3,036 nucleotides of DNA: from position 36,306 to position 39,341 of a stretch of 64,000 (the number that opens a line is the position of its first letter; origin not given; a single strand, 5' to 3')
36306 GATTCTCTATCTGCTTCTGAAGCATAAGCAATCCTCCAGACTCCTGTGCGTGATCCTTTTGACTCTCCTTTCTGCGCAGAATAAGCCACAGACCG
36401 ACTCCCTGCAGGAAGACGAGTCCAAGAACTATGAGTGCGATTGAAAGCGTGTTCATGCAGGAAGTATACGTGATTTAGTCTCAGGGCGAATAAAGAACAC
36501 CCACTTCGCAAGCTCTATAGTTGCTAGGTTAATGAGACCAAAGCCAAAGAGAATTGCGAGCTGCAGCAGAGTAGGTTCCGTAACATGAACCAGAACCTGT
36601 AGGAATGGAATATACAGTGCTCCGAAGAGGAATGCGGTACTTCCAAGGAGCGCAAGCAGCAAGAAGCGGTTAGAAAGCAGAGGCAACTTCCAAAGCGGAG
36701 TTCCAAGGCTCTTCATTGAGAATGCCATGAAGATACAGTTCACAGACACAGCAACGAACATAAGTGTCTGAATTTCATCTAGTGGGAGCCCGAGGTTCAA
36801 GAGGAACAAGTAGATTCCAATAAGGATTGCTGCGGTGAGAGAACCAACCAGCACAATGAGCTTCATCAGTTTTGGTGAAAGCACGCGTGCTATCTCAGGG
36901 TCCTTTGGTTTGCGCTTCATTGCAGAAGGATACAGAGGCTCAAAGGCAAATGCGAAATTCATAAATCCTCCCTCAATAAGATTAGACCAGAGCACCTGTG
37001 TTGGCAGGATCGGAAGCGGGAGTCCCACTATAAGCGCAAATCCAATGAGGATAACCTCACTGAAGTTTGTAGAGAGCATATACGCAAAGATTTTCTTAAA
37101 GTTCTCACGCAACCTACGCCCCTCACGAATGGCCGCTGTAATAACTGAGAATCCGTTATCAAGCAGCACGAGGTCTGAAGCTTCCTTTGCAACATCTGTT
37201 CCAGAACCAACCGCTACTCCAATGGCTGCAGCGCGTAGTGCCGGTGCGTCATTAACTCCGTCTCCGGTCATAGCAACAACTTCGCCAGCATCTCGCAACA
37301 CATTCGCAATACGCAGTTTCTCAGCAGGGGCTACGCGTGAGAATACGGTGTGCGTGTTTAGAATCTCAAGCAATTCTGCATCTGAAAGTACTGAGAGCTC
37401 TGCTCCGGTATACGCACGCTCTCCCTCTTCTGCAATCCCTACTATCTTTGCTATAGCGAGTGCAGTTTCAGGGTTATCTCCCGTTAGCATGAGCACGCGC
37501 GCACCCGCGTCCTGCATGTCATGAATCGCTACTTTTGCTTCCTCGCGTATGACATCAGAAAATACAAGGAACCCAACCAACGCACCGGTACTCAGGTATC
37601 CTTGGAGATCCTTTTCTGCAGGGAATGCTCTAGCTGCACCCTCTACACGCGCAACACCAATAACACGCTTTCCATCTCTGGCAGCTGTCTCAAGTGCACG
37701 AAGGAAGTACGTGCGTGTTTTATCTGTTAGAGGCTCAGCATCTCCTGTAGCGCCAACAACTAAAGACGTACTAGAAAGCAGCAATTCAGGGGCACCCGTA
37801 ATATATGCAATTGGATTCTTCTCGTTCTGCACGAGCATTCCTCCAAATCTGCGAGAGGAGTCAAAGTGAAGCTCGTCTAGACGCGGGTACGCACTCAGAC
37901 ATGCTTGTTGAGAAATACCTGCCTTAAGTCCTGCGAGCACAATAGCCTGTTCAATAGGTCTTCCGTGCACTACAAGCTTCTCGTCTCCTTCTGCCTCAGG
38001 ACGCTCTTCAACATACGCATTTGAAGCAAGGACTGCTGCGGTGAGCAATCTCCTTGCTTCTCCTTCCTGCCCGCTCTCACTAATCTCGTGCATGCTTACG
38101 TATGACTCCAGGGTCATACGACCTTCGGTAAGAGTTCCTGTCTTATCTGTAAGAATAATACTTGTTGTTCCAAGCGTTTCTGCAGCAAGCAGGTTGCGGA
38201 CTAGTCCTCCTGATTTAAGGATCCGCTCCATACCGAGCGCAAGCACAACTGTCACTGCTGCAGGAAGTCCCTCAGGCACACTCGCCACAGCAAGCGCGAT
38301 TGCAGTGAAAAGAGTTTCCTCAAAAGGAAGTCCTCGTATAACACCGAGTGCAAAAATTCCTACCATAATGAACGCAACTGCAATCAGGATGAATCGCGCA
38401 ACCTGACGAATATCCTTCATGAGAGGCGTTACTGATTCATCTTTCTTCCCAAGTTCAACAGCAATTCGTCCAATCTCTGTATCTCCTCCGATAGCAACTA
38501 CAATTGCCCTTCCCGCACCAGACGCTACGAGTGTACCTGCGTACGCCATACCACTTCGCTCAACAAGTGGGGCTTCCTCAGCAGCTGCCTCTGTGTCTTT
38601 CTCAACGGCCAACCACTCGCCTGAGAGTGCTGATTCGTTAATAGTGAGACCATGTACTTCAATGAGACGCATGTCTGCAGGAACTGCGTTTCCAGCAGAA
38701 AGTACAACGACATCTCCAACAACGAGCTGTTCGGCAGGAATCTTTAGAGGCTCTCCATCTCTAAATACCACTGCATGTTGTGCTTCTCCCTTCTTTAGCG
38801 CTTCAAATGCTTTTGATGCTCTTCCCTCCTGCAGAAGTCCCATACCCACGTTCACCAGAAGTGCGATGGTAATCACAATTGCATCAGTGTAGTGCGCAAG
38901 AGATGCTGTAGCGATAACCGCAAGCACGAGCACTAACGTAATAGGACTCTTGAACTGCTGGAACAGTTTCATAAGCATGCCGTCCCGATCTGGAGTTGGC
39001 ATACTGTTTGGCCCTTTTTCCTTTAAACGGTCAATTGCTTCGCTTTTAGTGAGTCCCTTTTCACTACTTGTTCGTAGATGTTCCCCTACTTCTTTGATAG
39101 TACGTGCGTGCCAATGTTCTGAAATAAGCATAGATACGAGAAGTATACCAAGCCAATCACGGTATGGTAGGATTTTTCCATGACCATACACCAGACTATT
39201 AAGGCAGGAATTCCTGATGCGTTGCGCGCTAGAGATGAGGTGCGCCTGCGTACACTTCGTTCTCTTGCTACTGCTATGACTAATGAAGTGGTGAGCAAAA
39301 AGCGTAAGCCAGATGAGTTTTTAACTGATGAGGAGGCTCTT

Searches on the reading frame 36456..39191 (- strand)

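Call 49: search_protein_families(library=pfam, proteins=[window:36456-39191:-])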
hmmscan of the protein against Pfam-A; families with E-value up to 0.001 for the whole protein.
window:36456-39191:- (912 aa): 6 families
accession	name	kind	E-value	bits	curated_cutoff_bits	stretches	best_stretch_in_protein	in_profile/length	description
PF00122.25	E1-E2_ATPase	-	4.8e-43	147.2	28.1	1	137-326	4-180/181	E1-E2 ATPase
PF00689.26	Cation_ATPase_C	-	1.5e-30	106.7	27.3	1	725-898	1-175/175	Cation transporting ATPase, C-terminus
PF00690.31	Cation_ATPase_N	-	9.1e-17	60.9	20.4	1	27-93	1-67/69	Cation transporter/ATPase, N-terminus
PF00702.32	Hydrolase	-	6.6e-16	59.7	26.4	1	345-655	3-190/191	haloacid dehalogenase-like hydrolase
PF13246.12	Cation_ATPase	-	1.9e-09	37.9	21.7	1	390-474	4-87/91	Cation transport ATPase (P-type)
PF08282.18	Hydrolase_3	-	1e-05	25.8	20.9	1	636-680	203-247/255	haloacid dehalogenase-like hydrolase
